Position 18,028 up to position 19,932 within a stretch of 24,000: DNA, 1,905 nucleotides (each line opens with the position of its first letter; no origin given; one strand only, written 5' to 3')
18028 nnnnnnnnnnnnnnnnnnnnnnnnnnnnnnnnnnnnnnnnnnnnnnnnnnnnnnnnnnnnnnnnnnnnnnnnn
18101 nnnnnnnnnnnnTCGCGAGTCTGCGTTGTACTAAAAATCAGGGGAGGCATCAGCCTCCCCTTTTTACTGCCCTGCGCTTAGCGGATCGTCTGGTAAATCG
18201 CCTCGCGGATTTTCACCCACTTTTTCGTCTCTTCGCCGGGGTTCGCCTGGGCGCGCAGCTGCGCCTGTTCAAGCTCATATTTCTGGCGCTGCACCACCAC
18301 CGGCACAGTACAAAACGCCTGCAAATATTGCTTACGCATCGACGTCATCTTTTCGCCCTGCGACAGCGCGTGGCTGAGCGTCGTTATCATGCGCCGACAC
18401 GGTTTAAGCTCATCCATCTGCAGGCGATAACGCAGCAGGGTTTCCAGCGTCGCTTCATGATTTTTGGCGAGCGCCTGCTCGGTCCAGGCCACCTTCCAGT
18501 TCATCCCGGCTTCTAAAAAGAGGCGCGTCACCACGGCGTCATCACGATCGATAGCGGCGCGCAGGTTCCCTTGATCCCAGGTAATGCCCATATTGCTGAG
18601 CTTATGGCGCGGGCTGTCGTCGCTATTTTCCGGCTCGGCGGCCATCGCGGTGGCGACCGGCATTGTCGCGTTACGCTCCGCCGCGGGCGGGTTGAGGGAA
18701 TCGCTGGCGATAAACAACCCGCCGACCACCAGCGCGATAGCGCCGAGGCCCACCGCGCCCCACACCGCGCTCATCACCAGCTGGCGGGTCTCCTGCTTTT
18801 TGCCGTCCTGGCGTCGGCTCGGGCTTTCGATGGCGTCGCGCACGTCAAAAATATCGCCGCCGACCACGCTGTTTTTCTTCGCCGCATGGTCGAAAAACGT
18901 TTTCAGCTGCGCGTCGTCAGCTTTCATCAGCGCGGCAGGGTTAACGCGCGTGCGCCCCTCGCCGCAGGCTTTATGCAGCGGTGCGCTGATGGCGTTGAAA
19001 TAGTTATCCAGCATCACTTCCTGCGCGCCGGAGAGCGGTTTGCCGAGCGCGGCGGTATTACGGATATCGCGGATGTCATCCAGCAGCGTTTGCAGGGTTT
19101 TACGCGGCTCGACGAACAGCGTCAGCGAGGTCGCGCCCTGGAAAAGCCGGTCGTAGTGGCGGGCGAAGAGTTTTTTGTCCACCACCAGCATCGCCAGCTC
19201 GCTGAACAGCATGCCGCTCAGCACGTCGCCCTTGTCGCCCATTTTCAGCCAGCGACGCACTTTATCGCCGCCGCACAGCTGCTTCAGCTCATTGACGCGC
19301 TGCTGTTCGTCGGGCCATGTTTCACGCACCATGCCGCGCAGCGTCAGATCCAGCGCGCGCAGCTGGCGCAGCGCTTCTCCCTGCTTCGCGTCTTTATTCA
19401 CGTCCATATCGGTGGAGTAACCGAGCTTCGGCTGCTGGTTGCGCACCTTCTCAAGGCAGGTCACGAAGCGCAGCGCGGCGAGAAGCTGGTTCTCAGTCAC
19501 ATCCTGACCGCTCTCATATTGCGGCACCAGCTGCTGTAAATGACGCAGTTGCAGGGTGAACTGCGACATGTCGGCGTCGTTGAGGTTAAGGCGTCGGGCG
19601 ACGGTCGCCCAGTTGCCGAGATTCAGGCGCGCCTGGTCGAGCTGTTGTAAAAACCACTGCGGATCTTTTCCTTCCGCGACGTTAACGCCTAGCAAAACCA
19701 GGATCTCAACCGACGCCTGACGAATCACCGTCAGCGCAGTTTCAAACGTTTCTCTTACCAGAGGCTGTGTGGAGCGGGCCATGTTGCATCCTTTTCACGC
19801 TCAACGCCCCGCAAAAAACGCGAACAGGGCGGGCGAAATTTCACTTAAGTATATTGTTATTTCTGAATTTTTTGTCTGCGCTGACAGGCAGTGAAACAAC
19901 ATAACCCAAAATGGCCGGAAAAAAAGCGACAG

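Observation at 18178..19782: Orphan membrane-tethered HEPN-like protein with a degenerate catalytic motif and an ankyrin-like extracytoplasmic domain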

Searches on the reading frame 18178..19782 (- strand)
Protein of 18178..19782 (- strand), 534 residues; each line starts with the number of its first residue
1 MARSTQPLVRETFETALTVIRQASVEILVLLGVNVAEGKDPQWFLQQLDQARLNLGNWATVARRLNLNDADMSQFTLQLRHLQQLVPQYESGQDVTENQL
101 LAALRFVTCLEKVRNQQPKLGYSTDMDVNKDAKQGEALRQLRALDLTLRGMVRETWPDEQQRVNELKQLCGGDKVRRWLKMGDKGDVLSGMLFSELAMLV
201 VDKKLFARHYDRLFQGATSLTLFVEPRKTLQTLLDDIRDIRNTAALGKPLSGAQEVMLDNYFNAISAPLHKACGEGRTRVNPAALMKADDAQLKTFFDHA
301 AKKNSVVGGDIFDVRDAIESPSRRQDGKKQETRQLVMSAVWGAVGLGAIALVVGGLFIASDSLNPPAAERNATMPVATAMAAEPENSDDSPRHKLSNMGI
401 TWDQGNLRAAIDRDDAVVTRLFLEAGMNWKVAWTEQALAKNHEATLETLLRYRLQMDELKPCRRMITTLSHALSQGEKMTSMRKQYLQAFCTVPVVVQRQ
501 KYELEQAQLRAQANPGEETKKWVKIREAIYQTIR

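Call 3: search_protein_families(library=pfam, proteins=[window:18178-19782:-], max_evalue=10)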
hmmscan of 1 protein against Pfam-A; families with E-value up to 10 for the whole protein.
window:18178-19782:- (534 aa): 2 families
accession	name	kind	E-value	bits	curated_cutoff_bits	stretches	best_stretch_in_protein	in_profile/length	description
PF18729.6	HEPN_STY4199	-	1.1e-129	432.3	25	1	1-282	1-282/282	STY4199-like HEPN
PF00531.28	Death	-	0.88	10.2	22.6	1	57-105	17-71/86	Death domain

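Call 4: search_protein_families(library=ncbifam, proteins=[window:18178-19782:-], max_evalue=10)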
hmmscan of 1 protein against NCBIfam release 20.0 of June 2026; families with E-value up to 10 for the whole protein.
window:18178-19782:- (534 aa): 0 families

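Call 5: search_protein_families(library=padloc, proteins=[window:18178-19782:-], max_evalue=10)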
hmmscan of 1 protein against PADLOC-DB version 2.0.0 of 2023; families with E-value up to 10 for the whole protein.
window:18178-19782:- (534 aa): 0 families

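Call 8: find_homologous_proteins(query=window:18178-19782:-)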
Query window:18178-19782:- (534 aa): 287 proteins with E <= 0.001 among 8000 candidates; the best 120 are listed.
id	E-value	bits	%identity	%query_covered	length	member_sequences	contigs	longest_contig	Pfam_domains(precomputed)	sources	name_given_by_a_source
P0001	0.0e+0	1174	99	100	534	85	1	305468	PF18729.8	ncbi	ncbi:STY4199 family HEPN domain-containing protein [Cronobacter dublinensis]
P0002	0.0e+0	1102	92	100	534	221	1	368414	PF18729.8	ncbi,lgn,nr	ncbi:hypothetical protein U3A98_002853 [Cronobacter turicensis]|nr:hypothetical protein [Cronobacter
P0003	0.0e+0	1089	91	100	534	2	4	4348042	PF18729.8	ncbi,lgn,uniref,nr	ncbi:Putative inner membrane protein [Cronobacter condimenti 1330]|uniref:Putative inner membrane pr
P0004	1.4e-212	725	61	100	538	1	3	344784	PF18729.8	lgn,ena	-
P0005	5.9e-209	713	61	100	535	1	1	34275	PF18729.8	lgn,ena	-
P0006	1.9e-206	705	59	100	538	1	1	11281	PF18729.8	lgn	-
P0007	4.6e-206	704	59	100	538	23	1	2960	PF18729.8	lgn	-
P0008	1.6e-203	695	59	100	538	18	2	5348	PF18729.8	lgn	-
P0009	2.4e-195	669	56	100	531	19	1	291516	PF18729.8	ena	-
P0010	7.0e-195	667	57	99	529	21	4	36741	PF18729.8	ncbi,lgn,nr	ncbi:MAG: STY4199 family HEPN domain-containing protein [Enterobacter sp.]|nr:STY4199 family HEPN do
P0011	1.2e-191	656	55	100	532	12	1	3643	PF18729.8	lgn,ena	-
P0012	1.6e-190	653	56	99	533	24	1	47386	PF18729.8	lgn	-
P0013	1.2e-187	643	56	100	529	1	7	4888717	PF18729.8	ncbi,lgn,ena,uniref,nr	ncbi:hypothetical protein HV346_21875 [Enterobacter sp. RHBSTW-00994]|uniref:STY4199 family HEPN dom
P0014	2.3e-187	642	55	100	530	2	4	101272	PF18729.8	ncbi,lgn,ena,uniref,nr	ncbi:STY4199 family HEPN domain-containing protein [Enterobacter bugandensis]|uniref:STY4199 family 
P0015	3.6e-187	642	55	100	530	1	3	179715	PF18729.8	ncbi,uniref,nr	ncbi:STY4199 family HEPN domain-containing protein [Enterobacter sp. E-TC7]|uniref:STY4199 family HE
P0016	4.4e-187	641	55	100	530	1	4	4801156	PF18729.8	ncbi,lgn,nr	ncbi:hypothetical protein AW879_02520 [Enterobacter cloacae]|nr:STY4199 family HEPN domain-containin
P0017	1.0e-186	640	55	100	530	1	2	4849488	PF18729.8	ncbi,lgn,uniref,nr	ncbi:TPA: hypothetical protein QCI71_003895 [Enterobacter chuandaensis]|uniref:STY4199 family HEPN d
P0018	2.1e-186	639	55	100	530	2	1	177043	PF18729.8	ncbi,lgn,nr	ncbi:hypothetical protein VBY78_003520 [Enterobacter bugandensis]|nr:hypothetical protein [Enterobac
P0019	2.4e-186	639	55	100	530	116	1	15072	PF18729.8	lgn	-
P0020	2.9e-186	639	54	100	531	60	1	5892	PF18729.8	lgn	-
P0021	1.2e-184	633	55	99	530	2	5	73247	PF18729.8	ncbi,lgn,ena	-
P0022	4.6e-184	631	54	100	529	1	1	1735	PF18729.8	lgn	-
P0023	5.9e-184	631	54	100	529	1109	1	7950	PF18729.8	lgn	-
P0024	8.1e-184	630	55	100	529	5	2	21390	PF18729.8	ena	-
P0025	1.5e-183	630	54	100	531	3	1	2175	PF18729.8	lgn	-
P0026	2.0e-183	629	55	99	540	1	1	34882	PF18729.8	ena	-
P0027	2.6e-183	629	54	100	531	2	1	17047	PF18729.8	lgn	-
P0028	2.9e-183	629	54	100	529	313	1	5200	PF18729.8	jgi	jgi:hypothetical protein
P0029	3.9e-183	628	55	100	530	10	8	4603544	PF18729.8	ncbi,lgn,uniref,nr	ncbi:STY4199 family HEPN domain-containing protein [Enterobacter sp. ECC-175]|uniref:STY4199 family 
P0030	4.2e-183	628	54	100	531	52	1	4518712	PF18729.8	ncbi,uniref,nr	ncbi:STY4199 family HEPN domain-containing protein [Enterobacter sp. 638]|uniref:Inner membrane prot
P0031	6.2e-183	628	54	100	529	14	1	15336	PF18729.8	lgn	-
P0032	9.7e-183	627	55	100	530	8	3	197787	PF18729.8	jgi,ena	-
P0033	1.1e-182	627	53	100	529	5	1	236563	PF18729.8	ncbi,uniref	ncbi:STY4199 family HEPN domain-containing protein [Enterobacter cloacae]|uniref:STY4199 family HEPN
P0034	2.6e-182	625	55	99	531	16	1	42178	PF18729.8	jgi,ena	-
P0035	2.8e-182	625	53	100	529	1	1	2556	PF18729.8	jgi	-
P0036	3.5e-182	625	53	100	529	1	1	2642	PF18729.8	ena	-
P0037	9.3e-182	624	53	100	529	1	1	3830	PF18729.8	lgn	-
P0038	1.1e-181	623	53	100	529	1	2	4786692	PF18729.8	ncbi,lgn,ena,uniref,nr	ncbi:STY4199 family HEPN domain-containing protein [Enterobacter mori]|uniref:STY4199 family HEPN do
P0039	1.1e-181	623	54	100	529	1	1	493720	PF18729.8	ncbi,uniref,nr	ncbi:hypothetical protein EXW94_09165 [Enterobacter sp. JMULE2]|uniref:STY4199 family HEPN domain-co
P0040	1.2e-181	623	54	100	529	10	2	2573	PF18729.8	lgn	-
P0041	1.6e-181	623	54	100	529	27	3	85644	PF18729.8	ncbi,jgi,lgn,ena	-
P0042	2.0e-181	623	54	100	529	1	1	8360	PF18729.8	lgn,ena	-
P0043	2.2e-181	622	53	100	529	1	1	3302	PF18729.8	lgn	-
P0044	2.4e-181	622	54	100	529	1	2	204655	PF18729.8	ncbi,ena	ncbi:STY4199 family HEPN domain-containing protein [Enterobacter mori]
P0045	3.0e-181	622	53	100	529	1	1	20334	PF18729.8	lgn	-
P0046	3.2e-181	622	53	100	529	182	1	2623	PF18729.8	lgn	-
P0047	3.2e-181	622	53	100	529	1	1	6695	PF18729.8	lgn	-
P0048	3.2e-181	622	53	100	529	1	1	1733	PF18729.8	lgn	-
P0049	3.3e-181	622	55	100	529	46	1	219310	PF18729.8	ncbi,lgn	ncbi:STY4199 family HEPN domain-containing protein [Enterobacter cancerogenus]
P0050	3.5e-181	622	54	100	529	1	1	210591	PF18729.8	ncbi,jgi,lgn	ncbi:STY4199 family HEPN domain-containing protein [Enterobacter mori]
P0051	3.9e-181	622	54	100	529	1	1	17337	PF18729.8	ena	-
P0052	4.4e-181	621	53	100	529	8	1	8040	PF18729.8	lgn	-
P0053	5.0e-181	621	53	100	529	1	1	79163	PF18729.8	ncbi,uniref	ncbi:STY4199 family HEPN domain-containing protein [Enterobacter mori]|uniref:STY4199 family HEPN do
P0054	5.1e-181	621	53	100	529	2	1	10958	PF18729.8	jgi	-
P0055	5.3e-181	621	53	100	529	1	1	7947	PF18729.8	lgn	-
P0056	5.3e-181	621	53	100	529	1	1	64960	PF18729.8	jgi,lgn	jgi:hypothetical protein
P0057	6.0e-181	621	53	100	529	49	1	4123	PF18729.8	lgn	-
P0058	6.3e-181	621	53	100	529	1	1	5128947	PF18729.8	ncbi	ncbi:STY4199 family HEPN domain-containing protein [Enterobacter mori]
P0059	6.5e-181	621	53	100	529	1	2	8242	PF18729.8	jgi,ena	-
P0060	7.8e-181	621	53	100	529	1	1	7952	PF18729.8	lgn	-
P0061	9.8e-181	620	54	100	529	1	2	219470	PF18729.8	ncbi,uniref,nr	ncbi:STY4199 family HEPN domain-containing protein [Enterobacter huaxiensis]|uniref:STY4199 family H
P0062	1.2e-180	620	53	100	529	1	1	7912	PF18729.8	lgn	-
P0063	1.4e-180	620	53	100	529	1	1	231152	PF18729.8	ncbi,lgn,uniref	ncbi:STY4199 family HEPN domain-containing protein [Enterobacter mori]|uniref:STY4199 family HEPN do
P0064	2.5e-180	619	53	100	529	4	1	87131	PF18729.8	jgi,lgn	-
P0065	2.7e-180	619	53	100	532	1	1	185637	PF18729.8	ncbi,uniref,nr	ncbi:STY4199 family HEPN domain-containing protein [Leclercia adecarboxylata]|uniref:STY4199 family 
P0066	3.4e-180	619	53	100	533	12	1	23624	PF18729.8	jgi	-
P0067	4.1e-180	618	55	100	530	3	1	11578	PF18729.8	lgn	-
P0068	4.8e-180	618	53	100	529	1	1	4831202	PF18729.8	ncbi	ncbi:UNVERIFIED_ORG: hypothetical protein J2Y93_000089 [Pantoea agglomerans]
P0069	5.4e-180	618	53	100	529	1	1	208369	PF18729.8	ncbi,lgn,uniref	ncbi:STY4199 family HEPN domain-containing protein [Enterobacter mori]|uniref:STY4199 family HEPN do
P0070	6.5e-180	618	53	100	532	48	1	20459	PF18729.8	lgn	-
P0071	1.3e-179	617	54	100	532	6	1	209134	PF18729.8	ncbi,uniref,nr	ncbi:STY4199 family HEPN domain-containing protein [Leclercia tamurae]|uniref:STY4199 family HEPN do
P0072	1.4e-179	617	53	100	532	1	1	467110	PF18729.8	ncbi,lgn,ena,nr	nr:STY4199 family HEPN domain-containing protein [uncultured Enterobacter sp.]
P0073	1.8e-179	616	52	100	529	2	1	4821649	PF18729.8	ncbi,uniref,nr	ncbi:STY4199 family HEPN domain-containing protein [Enterobacter wuhouensis]|uniref:STY4199 family H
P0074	2.6e-179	616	54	100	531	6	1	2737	PF18729.8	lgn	-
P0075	4.9e-179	615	54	99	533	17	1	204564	PF18729.8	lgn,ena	-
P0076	6.2e-179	614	53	100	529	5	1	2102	PF18729.8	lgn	-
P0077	9.5e-179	614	55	100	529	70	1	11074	PF18729.8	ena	-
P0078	1.0e-178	614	53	100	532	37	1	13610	PF18729.8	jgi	-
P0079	1.3e-178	613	53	100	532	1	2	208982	PF18729.8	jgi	-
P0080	1.3e-178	613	53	100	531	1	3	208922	PF18729.8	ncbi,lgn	-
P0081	1.5e-178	613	52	100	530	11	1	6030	PF18729.8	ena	-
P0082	1.8e-178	613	53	100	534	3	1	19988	PF18729.8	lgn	-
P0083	2.3e-178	613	54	100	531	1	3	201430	PF18729.8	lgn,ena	-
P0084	2.8e-178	612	54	100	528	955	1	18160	PF18729.8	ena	-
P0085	3.8e-178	612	53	100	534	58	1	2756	PF18729.8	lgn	-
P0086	4.6e-178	611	54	100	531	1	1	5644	PF18729.8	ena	-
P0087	6.3e-178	611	54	100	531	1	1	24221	PF18729.8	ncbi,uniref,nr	ncbi:STY4199 family HEPN domain-containing protein [Leclercia sp. H6W5]|uniref:STY4199 family HEPN d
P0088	1.1e-177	610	54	99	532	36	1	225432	PF18729.8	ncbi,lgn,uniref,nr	ncbi:STY4199 family HEPN domain-containing protein [Enterobacter sp. ENT03]|uniref:STY4199 family HE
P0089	1.8e-177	610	53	98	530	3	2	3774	PF18729.8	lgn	-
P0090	2.3e-177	609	53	100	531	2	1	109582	PF18729.8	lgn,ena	-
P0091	2.9e-177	609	53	100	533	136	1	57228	PF18729.8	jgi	-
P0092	3.2e-177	609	53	100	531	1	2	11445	PF18729.8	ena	-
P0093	3.3e-177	609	51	100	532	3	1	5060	PF18729.8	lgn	-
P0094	3.6e-177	609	54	100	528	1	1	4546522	PF18729.8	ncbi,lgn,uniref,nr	ncbi:STY4199 family HEPN domain-containing protein [Enterobacter hormaechei]|uniref:STY4199 family H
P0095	5.4e-177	608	54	100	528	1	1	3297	PF18729.8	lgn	-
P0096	6.6e-177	608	54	100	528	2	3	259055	PF18729.8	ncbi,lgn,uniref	ncbi:STY4199 family HEPN domain-containing protein [Enterobacter hormaechei subsp. hormaechei]|unire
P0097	1.8e-176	606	54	100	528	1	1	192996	PF18729.8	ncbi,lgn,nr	ncbi:TPA: hypothetical protein QCD06_003952 [Enterobacter hormaechei]|nr:hypothetical protein [Enter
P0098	2.8e-176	606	54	100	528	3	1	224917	PF18729.8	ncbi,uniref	ncbi:STY4199 family HEPN domain-containing protein [Enterobacter hormaechei subsp. hormaechei]|unire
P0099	3.3e-176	605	51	100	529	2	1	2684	PF18729.8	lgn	-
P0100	5.8e-176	605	53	100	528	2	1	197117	PF18729.8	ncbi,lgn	ncbi:TPA: STY4199 family HEPN domain-containing protein [Enterobacter hormaechei]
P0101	2.0e-175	603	52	100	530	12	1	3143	PF18729.8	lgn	-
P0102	2.1e-175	603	50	100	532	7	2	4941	PF18729.8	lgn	-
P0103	2.5e-175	602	54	100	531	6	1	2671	PF18729.8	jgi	jgi:hypothetical protein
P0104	3.0e-175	602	53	100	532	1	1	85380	PF18729.8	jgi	-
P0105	3.0e-175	602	53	100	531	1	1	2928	PF18729.8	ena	-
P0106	4.2e-175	602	53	100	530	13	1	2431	PF18729.8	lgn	-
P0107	5.0e-175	601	53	100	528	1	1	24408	PF18729.8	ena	-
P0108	6.5e-175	601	51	100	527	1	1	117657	PF18729.8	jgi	-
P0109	1.2e-174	600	53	100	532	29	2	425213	PF18729.8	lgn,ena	-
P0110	1.5e-174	600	53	100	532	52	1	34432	PF18729.8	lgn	-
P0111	3.7e-174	599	54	100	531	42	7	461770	PF18729.8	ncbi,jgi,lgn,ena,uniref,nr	ncbi:STY4199 family HEPN domain-containing protein [Atlantibacter sp.]|uniref:STY4199 family HEPN do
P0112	5.0e-174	598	51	100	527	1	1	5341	PF18729.8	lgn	-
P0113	7.1e-174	598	52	100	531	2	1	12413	PF18729.8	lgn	-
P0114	7.3e-174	598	51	100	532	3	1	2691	PF18729.8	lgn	-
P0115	8.2e-174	597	53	98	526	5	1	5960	PF18729.8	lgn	-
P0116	8.6e-174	597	53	100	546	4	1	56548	PF18729.8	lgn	-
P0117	1.4e-173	597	52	100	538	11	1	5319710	PF18729.8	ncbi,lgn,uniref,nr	ncbi:hypothetical protein D8682_16005 [Buttiauxella sp. 3AFRM03]|uniref:STY4199 family HEPN domain-c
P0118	2.3e-173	596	51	99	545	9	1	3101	PF18729.8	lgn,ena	-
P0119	2.6e-173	596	51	98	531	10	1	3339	PF18729.8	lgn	-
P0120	2.8e-173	596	53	100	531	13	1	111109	PF18729.8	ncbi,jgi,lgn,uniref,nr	ncbi:STY4199 family HEPN domain-containing protein [Enterobacter sp.]|uniref:STY4199 family HEPN dom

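Call 17: search_protein_representatives(protein=window:18178-19782:-)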
Query: 534 residues. Proteins with E-value up to 0.001 (for the whole library): 199; up to 1e-10: 147; up to 1e-30: 50. The best 150 are listed.
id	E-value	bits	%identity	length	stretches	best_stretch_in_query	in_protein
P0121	2.7e-166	571.0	52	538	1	3-533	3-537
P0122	4.4e-120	418.5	42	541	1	5-514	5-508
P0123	1.8e-106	373.6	39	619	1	5-508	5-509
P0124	6.5e-57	210.2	62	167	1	10-169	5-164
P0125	1.2e-55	206.1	31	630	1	45-508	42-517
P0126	1.7e-55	205.5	30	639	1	20-509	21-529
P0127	3.3e-55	204.6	38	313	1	12-299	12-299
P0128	1.8e-51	192.3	33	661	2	42-320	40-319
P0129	5.0e-51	190.8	28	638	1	23-470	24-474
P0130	1.1e-47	179.7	29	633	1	45-436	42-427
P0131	2.9e-46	175.1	60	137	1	398-533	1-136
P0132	2.1e-45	172.2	33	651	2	42-320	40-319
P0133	4.4e-45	171.2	30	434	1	23-427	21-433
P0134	1.3e-44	169.7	29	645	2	19-320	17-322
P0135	3.9e-43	164.8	44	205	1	336-534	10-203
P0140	6.4e-39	150.9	31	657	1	19-428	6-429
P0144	2.3e-37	145.7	27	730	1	38-495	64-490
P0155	1.4e-33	133.3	30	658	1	44-428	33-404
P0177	6.4e-29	117.9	30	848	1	95-462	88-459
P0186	9.5e-26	107.4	29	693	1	95-457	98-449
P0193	2.6e-23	99.4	30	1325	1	59-322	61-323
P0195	6.1e-23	98.1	29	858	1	78-429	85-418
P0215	4.2e-19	85.5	31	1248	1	87-356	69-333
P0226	5.2e-18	81.9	29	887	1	102-429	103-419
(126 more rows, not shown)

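Call 20: predict_structure(alignment_id=A1)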
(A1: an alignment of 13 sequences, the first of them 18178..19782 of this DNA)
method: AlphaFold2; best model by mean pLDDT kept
length: 534 residues; sequences in the alignment: 13
mean_pLDDT: 79.6   pTM: 0.57
mean pLDDT of the five models: 79.6, 78.2, 77.4, 77.1, 72.6
residues with pLDDT >= 90: 215; 70-90: 217; 50-70: 22; < 50: 80
segments of 3 or more residues with pLDDT < 50: 1-3, 217-219, 315-387
pLDDT, mean of each block of 10 residues (from residue 1): 59 91 94 88 91 86 85 86 79 81 92 90 76 85 95 94 92 90 91 92 89 66 70 90 89 91 89 90 89 92 81 46 35 31 35 37 32 29 44 82 88 93 91 89 93 85 88 91 93 88 93 89 94 92
secondary structure, 60 per line:
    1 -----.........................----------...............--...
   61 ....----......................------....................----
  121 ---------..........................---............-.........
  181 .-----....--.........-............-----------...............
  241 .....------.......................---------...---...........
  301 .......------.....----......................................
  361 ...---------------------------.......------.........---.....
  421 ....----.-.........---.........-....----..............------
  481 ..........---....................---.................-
elements in order: H6-30 H41-55 H58-64 H69-90 H97-116 H130-155 H159-170 H172-181 H187-190 H193-201 H203-214 H226-245 H252-274 H290-307 H314-318 H323-363 H391-397 H404-412 H416-424 H431-439 H443-451 H461-474 H481-490 H494-513 H517-533

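Call 27: fold_search(model_id=the predicted structure, library=pdb)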
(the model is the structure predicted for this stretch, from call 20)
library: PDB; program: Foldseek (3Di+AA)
matches with E <= 10: 179; with E <= 0.001: 0
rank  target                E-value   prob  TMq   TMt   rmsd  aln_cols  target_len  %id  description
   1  5a7d_O                7.1e-01  0.13  0.09  0.15  20.6       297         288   14  Tetrameric assembly of LGN with Inscuteable (released 2016-08-03)
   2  9hcj_D0               8.0e-01  0.07  0.10  0.06  39.0       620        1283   10  D. discoideum nuclear pore complex (released 2024-12-25)
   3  4ywt_D                8.3e-01  0.05  0.08  0.09  32.1       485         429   14  Crystal structure of full-length glypican-1 core protein after controlled crystal dehydration to 87% relative humidity (released 2015-07-29)
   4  5a7d_N                9.0e-01  0.09  0.09  0.14  19.0       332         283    9  Tetrameric assembly of LGN with Inscuteable (released 2016-08-03)
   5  8r6s_G                9.0e-01  0.06  0.09  0.08  29.1       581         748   12  Plastid-encoded RNA polymerase (Integrated model) (released 2024-03-13)
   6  6gwh                  1.2e+00  0.05  0.09  0.10  26.5       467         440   12  Outward-facing conformation of a multidrug resistance MATE family transporter of the MOP superfamily. (released 2019-06-05)
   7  9lm7_B                1.3e+00  0.09  0.11  0.15  21.4       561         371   11  Crystal structrue of bvFP-Pr1-88.4 (released 2026-01-28)
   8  8tl7_A                1.5e+00  0.06  0.11  0.09  30.5       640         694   12  CryoEM Structure of a Computationally Designed T3 Tetrahedral Nanocage (released 2024-03-13)
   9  8xqa_A                2.0e+00  0.03  0.10  0.08  30.5       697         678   11  Structure of the sea urchin spSLC9C1 in state-3 w/ cAMP dimer (released 2024-07-17)
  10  9hdd_A                2.1e+00  0.05  0.10  0.12  22.1       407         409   11  Sla2 C-terminal region (Residues 560-968) (REND and THATCH domains) (released 2025-05-21)
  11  5a7d_S                2.2e+00  0.08  0.09  0.15  20.3       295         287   13  Tetrameric assembly of LGN with Inscuteable (released 2016-08-03)
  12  9j3v_A                2.3e+00  0.06  0.09  0.15  16.1       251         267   12  Fe2+/Fe2+ PolF-L-isoleucine complex (released 2025-10-08)
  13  9prr_D                2.3e+00  0.06  0.08  0.13  16.2       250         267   13  X-ray crystal structure of Streptomyces cacaoi PolF in complex with iron and L-isoleucine (released 2025-10-15)
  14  9j3v_F                2.5e+00  0.08  0.10  0.17  17.5       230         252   11  Fe2+/Fe2+ PolF-L-isoleucine complex (released 2025-10-08)
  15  5a7d_Q                2.5e+00  0.07  0.10  0.16  20.7       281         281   14  Tetrameric assembly of LGN with Inscuteable (released 2016-08-03)
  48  1wvt_A                4.5e+00  0.06  0.09  0.21  11.2       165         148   14  Crystal structure of uncharacterized protein ST2180 from Sulfolobus tokodaii (released 2006-01-03)
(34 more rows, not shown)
